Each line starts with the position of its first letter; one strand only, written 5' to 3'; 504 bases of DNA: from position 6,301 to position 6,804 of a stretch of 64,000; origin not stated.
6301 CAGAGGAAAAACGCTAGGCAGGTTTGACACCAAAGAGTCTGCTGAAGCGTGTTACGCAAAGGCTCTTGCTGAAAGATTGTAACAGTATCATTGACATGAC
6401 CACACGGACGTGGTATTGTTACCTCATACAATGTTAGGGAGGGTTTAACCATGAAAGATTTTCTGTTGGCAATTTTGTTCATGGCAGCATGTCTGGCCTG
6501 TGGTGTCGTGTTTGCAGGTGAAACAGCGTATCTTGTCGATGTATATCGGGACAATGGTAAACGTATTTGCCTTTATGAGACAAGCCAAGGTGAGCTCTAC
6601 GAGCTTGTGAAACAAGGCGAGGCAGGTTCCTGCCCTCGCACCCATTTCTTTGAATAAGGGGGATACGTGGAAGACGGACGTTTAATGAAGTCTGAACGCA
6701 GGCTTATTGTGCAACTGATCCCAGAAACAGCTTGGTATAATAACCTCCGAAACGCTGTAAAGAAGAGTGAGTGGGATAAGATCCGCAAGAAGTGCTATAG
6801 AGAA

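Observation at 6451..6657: Small lipoprotein-like gene with its own promoter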

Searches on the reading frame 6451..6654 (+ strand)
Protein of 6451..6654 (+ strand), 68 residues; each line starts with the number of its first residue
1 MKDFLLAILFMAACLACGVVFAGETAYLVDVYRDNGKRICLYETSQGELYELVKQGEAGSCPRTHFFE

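Call 4: search_protein_families(library=phrogs, proteins=[window:6451-6654:+], max_evalue=0.01)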
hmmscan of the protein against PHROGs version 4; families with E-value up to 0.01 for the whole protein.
window:6451-6654:+ (68 aa): 1 family
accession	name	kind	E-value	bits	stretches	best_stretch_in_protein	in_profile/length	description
phrog_4641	-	unknown function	4.4e-28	97.9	1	1-68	1-68/68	-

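Call 8: find_homologous_proteins(query=window:6451-6654:+, max_evalue=0.01)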
Query window:6451-6654:+ (68 aa): 11 proteins with E <= 0.01 among 12 candidates.
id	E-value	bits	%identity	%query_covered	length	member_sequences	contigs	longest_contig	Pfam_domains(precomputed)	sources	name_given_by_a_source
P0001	3.3e-38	145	97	100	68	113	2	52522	-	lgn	-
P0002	7.2e-35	135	87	100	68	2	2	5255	-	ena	-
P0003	1.2e-31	125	82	100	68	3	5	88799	-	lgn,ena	-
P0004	1.2e-29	118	85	96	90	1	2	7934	-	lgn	-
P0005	1.1e-27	112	74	100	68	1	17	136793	-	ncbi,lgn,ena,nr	ncbi:hypothetical protein BAU67_001809 [Escherichia coli]|nr:hypothetical protein [Escherichia coli]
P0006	7.0e-25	103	73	94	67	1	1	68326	-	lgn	-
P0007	9.2e-25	103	70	94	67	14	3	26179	-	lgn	-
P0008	2.7e-22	95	64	94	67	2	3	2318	-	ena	-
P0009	3.7e-22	95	67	93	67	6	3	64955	-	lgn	-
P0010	2.0e-21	92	63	94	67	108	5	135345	-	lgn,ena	-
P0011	1.4e-11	61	97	49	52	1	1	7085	-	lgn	-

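Call 9: search_protein_families(library=pfam, proteins=[window:6451-6654:+], max_evalue=1)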
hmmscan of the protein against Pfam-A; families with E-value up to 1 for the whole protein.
window:6451-6654:+ (68 aa): 1 family
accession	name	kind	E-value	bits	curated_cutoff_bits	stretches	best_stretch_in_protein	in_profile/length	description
PF01851.28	PC_rep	-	0.064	14.1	21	1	12-23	1-12/35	Proteasome/cyclosome repeat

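Call 11: search_dna_similar(query=window:6451-6654:+, collection=phages, mode=protein, max_evalue=1, max_rows=60, rows=spread)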
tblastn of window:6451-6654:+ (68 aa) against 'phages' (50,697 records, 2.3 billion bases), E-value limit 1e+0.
Records with a match: 192; places in all: 192; records where one place covers at least 80% of the query: 188.
Best place of each record, by identity: >=99% 76; 95-99% 43; <60% 73.
By first word of the organism name: Escherichia 108; Klebsiella 29; Campylobacter 19; Salmonella 14; Cronobacter 7; Pectobacterium 4; Phage 2; Enterobacter 2; Serratia 2; Raoultella 2; and 3 more.
By host as written in the record: Escherichia coli 35; - 18; Campylobacter jejuni 17; Escherichia coli K-12 12; Klebsiella pneumoniae 12; Escherichia coli K-12 MG1655 11; Klebsiella pneumoniae K23 7; Cronobacter sakazakii 7; and 44 more.
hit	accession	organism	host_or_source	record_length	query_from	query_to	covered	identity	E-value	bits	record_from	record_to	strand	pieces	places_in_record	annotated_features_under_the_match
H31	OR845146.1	Escherichia phage EC22.5-2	Escherichia coli ATCC 25922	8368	1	68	100%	100.0%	2e-39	141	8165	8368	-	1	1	record has no annotation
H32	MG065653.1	Campylobacter phage C14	Campylobacter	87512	1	68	100%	100.0%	2e-39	141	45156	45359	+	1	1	record has no annotation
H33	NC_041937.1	Escherichia phage V18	Escherichia coli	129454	1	68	100%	100.0%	2e-39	141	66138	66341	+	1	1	hypothetical protein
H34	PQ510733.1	Escherichia phage A6-1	Escherichia coli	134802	1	68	100%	100.0%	2e-39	141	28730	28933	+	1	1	hypothetical protein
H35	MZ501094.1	Escherichia phage MaxTheCat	Escherichia coli K-12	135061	1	68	100%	100.0%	2e-39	141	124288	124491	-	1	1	hypothetical protein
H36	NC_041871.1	Escherichia phage Murica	Escherichia coli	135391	1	68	100%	100.0%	2e-39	141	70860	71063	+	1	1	hypothetical protein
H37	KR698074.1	Escherichia phage APECc02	Escherichia coli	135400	1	68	100%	100.0%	2e-39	141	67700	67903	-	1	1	lysozyme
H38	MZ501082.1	Escherichia phage JeffSchatz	Escherichia coli K-12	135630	1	68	100%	100.0%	2e-39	141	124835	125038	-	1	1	hypothetical protein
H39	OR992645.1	Escherichia phage EI-SP-GF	Escherichia coli (EIEC)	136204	1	68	100%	100.0%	2e-39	141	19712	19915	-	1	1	record has no annotation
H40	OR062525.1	Escherichia phage vB_EcoM_10C2_SA_NWU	Escherichia coli O177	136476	1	68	100%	100.0%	2e-39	141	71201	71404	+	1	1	hypothetical protein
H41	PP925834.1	Escherichia phage MiataMamis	Escherichia coli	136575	1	68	100%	100.0%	2e-39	141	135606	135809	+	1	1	hypothetical protein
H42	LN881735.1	Escherichia phage slur12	Escherichia coli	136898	1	68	100%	100.0%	2e-39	141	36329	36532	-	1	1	hypothetical protein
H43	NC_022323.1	Escherichia phage JES2013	Escherichia coli O157:H7 E318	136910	1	68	100%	100.0%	2e-39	141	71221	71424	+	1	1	hypothetical protein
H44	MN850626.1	Escherichia phage nimi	Escherichia coli K-12 MG1655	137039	1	68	100%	100.0%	2e-39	141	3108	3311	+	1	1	putative membrane protein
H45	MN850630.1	Escherichia phage naam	Escherichia coli K-12 MG1655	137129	1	68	100%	100.0%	2e-39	141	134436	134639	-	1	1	putative membrane protein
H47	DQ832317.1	Escherichia phage V5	Escherichia coli O157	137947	1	68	100%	100.0%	2e-39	141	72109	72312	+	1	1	putative membrane protein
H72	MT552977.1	Pectobacterium phage POP18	Pectobacterium carotovorum subsp. ...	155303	1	66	97%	35.2%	5e-2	36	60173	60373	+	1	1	record has no annotation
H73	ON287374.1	Serratia phage vB_SmaM-Kashira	Serratia marcescens LVF3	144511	1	65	96%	35.2%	2e-4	43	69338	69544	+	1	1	hypothetical protein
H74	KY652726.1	Klebsiella phage vB_KpnM_BIS47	Klebsiella pneumoniae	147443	5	67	93%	35.9%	2e-1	34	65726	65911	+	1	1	hypothetical protein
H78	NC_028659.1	Klebsiella phage vB_KpnM_KB57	Klebsiella pneumoniae M-9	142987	9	67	87%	38.3%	3e-2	36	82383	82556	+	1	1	hypothetical protein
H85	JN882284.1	Cronobacter phage vB_CsaM_GAP31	Cronobacter sakazakii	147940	9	67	87%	36.7%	3e-1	34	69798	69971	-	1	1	putative membrane protein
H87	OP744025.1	Escherichia phage A5-4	Escherichia coli str. K-12 substr. ...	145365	2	65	94%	33.3%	5e-2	36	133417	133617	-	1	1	none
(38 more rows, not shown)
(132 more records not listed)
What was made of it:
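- Closest known: Escherichia phage rV5 ORF90. Same: The 68-aa protein is identical by tblastn (call 11, H47).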

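Call 15: get_annotated_region(hit=H73, flank=3500)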
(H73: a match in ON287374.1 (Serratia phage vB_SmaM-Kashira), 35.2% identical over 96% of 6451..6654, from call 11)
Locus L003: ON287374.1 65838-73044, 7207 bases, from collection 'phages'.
description: Serratia phage vB_SmaM-Kashira, complete genome.
organism: Serratia phage vB_SmaM-Kashira (NCBI taxid 2943834)
taxonomy: Viruses; Duplodnaviria; Heunggongvirae; Uroviricota; Caudoviricetes; Vequintavirinae
host: Serratia marcescens LVF3; source: sewage; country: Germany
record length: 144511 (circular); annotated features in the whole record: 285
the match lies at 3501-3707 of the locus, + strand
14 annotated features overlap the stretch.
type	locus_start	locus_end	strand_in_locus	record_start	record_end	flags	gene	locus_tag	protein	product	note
CDS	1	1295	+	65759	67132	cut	-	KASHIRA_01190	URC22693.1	DNA ligase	-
CDS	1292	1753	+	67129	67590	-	-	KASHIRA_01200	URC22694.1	hypothetical protein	-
CDS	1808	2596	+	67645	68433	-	-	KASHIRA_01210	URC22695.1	hypothetical protein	-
CDS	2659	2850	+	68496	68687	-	-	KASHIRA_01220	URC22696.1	hypothetical protein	-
CDS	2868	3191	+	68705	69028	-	-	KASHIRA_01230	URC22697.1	double-stranded DNA-binding protein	-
CDS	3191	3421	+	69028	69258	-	-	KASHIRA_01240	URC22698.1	hypothetical protein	-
CDS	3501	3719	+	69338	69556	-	-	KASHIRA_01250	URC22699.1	hypothetical protein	-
CDS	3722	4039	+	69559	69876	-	-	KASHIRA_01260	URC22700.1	hypothetical protein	-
CDS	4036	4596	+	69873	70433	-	-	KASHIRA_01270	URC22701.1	hypothetical protein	-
CDS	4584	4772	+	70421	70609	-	-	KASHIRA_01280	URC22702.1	hypothetical protein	-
CDS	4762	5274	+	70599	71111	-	-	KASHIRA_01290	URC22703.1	hypothetical protein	-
CDS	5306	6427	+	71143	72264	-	-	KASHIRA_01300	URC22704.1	ribonuclease H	-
CDS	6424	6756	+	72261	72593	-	-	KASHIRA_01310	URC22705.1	hypothetical protein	-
CDS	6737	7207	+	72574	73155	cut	-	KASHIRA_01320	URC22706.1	ribonuclease H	-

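Call 16: get_annotated_region(hit=H78, flank=3500)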
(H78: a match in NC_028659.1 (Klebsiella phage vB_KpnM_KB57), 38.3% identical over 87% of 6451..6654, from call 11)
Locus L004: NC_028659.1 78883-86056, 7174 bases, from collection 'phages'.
description: Klebsiella phage vB_KpnM_KB57, complete genome.
organism: Klebsiella phage vB_KpnM_KB57 (NCBI taxid 1719140)
taxonomy: Viruses; Duplodnaviria; Heunggongvirae; Uroviricota; Caudoviricetes; Vequintavirinae; Mydovirus; Mydovirus KB57
host: Klebsiella pneumoniae M-9; source: sewage; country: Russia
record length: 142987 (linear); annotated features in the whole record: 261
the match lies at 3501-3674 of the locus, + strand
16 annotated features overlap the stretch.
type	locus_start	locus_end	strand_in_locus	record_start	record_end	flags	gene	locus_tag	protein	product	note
CDS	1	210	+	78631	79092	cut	-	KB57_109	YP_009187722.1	hypothetical protein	-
CDS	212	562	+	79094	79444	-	-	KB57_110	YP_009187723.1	hypothetical protein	-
CDS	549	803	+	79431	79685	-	-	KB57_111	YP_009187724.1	hypothetical protein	-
CDS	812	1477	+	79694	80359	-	-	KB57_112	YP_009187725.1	nucleotide pyrophosphohydrolase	-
CDS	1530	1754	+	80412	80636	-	-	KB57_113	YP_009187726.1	hypothetical protein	-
CDS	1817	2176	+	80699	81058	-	-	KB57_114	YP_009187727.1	transcriptional regulator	-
CDS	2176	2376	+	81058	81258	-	-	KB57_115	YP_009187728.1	membrane protein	-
CDS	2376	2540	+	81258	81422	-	-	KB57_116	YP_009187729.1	hypothetical protein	-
CDS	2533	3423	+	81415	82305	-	-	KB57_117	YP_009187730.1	lipoprotein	-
CDS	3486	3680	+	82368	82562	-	-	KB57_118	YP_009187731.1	hypothetical protein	-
CDS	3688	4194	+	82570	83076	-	-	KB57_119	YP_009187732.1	NADAR family protein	-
CDS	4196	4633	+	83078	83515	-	-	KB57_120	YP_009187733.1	HNH endonuclease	-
CDS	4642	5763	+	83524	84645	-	-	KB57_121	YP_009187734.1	exonuclease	-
CDS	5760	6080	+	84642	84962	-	-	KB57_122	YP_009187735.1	hypothetical protein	-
CDS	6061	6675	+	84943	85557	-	-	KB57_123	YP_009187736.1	hypothetical protein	-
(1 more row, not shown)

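Call 17: get_annotated_region(hit=H85, flank=3500)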
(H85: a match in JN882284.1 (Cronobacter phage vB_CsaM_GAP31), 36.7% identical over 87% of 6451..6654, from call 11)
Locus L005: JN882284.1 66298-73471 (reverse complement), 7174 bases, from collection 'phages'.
description: Cronobacter phage vB_CsaM_GAP31, complete genome.
organism: Cronobacter phage vB_CsaM_GAP31 (NCBI taxid 1141135)
taxonomy: Viruses; Duplodnaviria; Heunggongvirae; Uroviricota; Caudoviricetes; Vequintavirinae; Seunavirus; Seunavirus GAP31
host: Cronobacter sakazakii; source: -; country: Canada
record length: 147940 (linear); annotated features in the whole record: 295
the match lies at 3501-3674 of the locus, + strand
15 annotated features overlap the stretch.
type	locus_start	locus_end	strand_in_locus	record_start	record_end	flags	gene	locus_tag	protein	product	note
CDS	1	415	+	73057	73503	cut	-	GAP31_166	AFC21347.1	hypothetical protein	similar to ADP02506.1 conserved hypothetical protein [Salmonella phage PVP-SE1]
CDS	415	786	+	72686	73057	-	-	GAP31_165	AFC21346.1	putative membrane protein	similar to ADP02507.1 hypothetical membrane protein [Salmonella phage PVP-SE1]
CDS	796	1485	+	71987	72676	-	-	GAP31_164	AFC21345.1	hypothetical protein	similar to ADP02508.1 conserved hypothetical protein [Salmonella phage PVP-SE1]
CDS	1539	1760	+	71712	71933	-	-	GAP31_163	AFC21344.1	hypothetical protein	similar to ADP02509.1 hypothetical protein [Salmonella phage PVP-SE1]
CDS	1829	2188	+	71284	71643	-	-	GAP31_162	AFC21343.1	hypothetical protein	similar to ADP02510.1 conserved hypothetical protein [Salmonella phage PVP-SE1]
CDS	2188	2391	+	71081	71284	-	-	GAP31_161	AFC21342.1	putative membrane protein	similar to ADP02511.1 hypothetical membrane protein [Salmonella phage PVP-SE1]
CDS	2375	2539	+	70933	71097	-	-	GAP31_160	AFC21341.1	hypothetical protein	similar to ADP02512.1 hypothetical protein [Salmonella phage PVP-SE1]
CDS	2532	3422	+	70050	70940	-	-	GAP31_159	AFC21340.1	hypothetical protein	similar to ADP02513.1 conserved hypothetical protein [Salmonella phage PVP-SE1]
CDS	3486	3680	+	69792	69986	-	-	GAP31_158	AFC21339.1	putative membrane protein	similar to ADP02514.1 hypothetical membrane protein [Salmonella phage PVP-SE1]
CDS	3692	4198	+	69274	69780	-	-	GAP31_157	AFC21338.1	hypothetical protein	similar to ADP02516.1 conserved hypothetical protein [Salmonella phage PVP-SE1]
CDS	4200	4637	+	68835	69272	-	-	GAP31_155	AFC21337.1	putative HNH endonuclease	similar to ADP02517.1 putative HNH endonuclease [Salmonella phage PVP-SE1]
CDS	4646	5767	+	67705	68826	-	-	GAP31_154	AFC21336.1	putative exodeoxyribonuclease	similar to ADP02518.1 exonuclease [Salmonella phage PVP-SE1]; ABI79160.1 putative exodeoxyribonuclease [Escherichia ...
CDS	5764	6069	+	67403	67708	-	-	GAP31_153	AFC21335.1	hypothetical protein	similar to ADP02519.1 conserved hypothetical protein [Salmonella phage PVP-SE1]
CDS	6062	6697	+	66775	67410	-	-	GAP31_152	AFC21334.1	hypothetical protein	similar to ADP02520.1 conserved hypothetical protein [Salmonella phage PVP-SE1]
CDS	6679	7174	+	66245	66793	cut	-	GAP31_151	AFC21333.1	EndoVII packaging and recombination endonuclease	similar to ADP02521.1 EndoVII packaging and recombination endonuclease [Salmonella phage PVP-SE1]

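Call 21: get_annotated_region(hit=H72, flank=3000)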
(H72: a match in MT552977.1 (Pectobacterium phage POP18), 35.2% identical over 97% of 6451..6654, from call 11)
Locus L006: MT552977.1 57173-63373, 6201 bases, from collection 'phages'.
description: UNVERIFIED: Pectobacterium phage POP18, complete genome.
organism: Pectobacterium phage POP18 (NCBI taxid 2822859)
taxonomy: Viruses
host: Pectobacterium carotovorum subsp. carotovorum 27; source: sewage; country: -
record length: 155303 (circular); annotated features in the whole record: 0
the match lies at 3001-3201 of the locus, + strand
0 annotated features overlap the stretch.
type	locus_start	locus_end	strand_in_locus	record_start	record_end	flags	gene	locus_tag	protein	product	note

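Call 22: get_annotated_region(hit=H74, flank=3000)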
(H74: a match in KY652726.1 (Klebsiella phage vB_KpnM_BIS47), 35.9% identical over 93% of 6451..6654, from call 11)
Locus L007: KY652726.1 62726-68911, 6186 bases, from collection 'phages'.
description: Klebsiella phage vB_KpnM_BIS47, complete genome.
organism: Klebsiella phage vB_KpnM_BIS47 (NCBI taxid 1907784)
taxonomy: Viruses; Duplodnaviria; Heunggongvirae; Uroviricota; Caudoviricetes; Vequintavirinae; Mydovirus; Mydovirus BIS47
host: Klebsiella pneumoniae; source: wastewater; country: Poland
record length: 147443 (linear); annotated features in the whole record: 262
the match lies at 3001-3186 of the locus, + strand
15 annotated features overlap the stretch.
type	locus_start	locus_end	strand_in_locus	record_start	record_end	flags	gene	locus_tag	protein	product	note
CDS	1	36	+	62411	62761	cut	-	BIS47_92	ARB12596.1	hypothetical protein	-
CDS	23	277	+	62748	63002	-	-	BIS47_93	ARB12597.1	hypothetical protein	-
CDS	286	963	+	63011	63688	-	-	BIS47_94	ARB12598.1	hypothetical protein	-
CDS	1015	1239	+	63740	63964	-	-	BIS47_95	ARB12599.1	hypothetical protein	-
CDS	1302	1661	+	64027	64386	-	-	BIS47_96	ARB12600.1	hypothetical protein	-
CDS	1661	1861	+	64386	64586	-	-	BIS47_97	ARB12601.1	hypothetical protein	-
CDS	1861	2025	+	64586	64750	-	-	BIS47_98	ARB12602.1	hypothetical protein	-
CDS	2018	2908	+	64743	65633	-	-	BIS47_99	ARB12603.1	hypothetical protein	-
CDS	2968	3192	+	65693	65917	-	-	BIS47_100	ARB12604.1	hypothetical protein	-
CDS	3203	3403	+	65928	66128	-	-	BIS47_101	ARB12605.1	hypothetical protein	-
CDS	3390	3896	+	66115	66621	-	-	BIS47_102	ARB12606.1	GTP cyclohydrolase II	-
CDS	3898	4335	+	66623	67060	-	-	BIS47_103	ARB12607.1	hypothetical protein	-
CDS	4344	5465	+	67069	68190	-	-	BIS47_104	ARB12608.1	hypothetical protein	-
CDS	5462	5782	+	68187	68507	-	-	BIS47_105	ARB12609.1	hypothetical protein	-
CDS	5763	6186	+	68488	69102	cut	-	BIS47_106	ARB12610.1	hypothetical protein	-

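Call 23: get_annotated_region(hit=H87, flank=3000)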
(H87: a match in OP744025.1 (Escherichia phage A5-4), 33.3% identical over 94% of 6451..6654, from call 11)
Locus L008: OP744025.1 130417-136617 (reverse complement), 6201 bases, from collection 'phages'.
description: Escherichia phage A5-4, complete genome.
organism: Escherichia phage A5-4 (NCBI taxid 2996162)
taxonomy: Viruses; Duplodnaviria; Heunggongvirae; Uroviricota; Caudoviricetes; Vequintavirinae
host: Escherichia coli str. K-12 substr. MG1655; source: animal feces; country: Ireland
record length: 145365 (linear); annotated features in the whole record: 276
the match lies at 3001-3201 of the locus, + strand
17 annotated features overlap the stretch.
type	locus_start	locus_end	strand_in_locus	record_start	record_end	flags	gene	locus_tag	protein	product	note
CDS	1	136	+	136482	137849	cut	-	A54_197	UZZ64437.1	DNA ligase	A5-4_197; gp30 DNA ligase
CDS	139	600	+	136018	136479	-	-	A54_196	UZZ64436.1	hypothetical protein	A5-4_196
CDS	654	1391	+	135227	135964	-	-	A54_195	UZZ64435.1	hypothetical protein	A5-4_195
CDS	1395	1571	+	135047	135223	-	-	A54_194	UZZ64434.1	hypothetical protein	A5-4_194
CDS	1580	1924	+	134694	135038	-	-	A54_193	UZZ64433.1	hypothetical protein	A5-4_193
CDS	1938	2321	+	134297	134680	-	-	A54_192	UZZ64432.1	hypothetical protein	A5-4_192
CDS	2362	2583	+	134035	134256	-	-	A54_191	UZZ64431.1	hypothetical protein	A5-4_191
CDS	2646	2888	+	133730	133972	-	-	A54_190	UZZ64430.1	hypothetical protein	A5-4_190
CDS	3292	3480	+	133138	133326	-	-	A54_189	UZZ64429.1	hypothetical protein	A5-4_189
CDS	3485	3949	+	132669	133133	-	-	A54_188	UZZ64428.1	anti-restriction nuclease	A5-4_188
CDS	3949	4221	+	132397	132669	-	-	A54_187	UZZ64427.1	anti-restriction nuclease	A5-4_187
CDS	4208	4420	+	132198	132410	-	-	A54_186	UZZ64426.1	anti-restriction nuclease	A5-4_186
CDS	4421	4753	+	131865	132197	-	-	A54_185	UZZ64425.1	hypothetical protein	A5-4_185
CDS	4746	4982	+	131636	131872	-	-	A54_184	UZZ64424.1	hypothetical protein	A5-4_184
CDS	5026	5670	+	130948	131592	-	-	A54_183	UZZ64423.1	hypothetical protein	A5-4_183; Uncharacterized protein COG3236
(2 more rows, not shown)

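Call 32: predict_structure(alignment_id=A2)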
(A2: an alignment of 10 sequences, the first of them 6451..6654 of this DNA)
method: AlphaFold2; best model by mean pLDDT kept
length: 68 residues; sequences in the alignment: 10
mean_pLDDT: 82.0   pTM: 0.55
mean pLDDT of the five models: 82.0, 81.8, 81.0, 79.0, 78.1
residues with pLDDT >= 90: 23; 70-90: 33; 50-70: 12; < 50: 0
segments of 3 or more residues with pLDDT < 50: none
pLDDT, mean of each block of 10 residues (from residue 1): 77 65 84 89 92 80 89
secondary structure, 60 per line:
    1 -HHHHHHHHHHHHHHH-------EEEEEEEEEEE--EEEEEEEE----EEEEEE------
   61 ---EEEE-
elements in order: H2-16 E24-34 E37-44 E49-54 E64-67
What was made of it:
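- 6451..6516 (+): Predicted Sec signal peptide, residues 1-22 (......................), with a VFA|G signal peptidase I site. It contains the non-conserved Cys14 (6490-6492) and Cys17 (6499-6501). It is a helix in the model (call 32).
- AlphaFold models residues 2-16 as a helix (call 32).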

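Call 33: search_protein_representatives(alignment_id=A2)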
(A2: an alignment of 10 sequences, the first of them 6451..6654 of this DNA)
Query: 10 sequences, 68 profile positions. Proteins with E-value up to 0.001 (for the whole library): 10; up to 1e-10: 1; up to 1e-30: 1. The best 10 are listed.
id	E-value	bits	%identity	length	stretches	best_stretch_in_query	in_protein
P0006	3.7e-39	148.4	-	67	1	1-68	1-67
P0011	1.7e-10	56.6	-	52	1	1-34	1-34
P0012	3.2e-06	42.9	-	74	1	5-65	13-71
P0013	7.5e-06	41.7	-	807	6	20-40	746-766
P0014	2.3e-05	40.2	-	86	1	5-67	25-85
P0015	6.3e-05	38.8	-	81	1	6-65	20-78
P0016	7.3e-05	38.5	-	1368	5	29-63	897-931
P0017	1.0e-04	38.1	-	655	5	29-59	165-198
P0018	1.2e-04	37.9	-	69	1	1-67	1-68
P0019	1.8e-04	37.3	-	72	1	5-63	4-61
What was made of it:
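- Tried and rejected: Exhaustive HMM search of 1.84 billion representatives: it found 10 hits (call 33).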
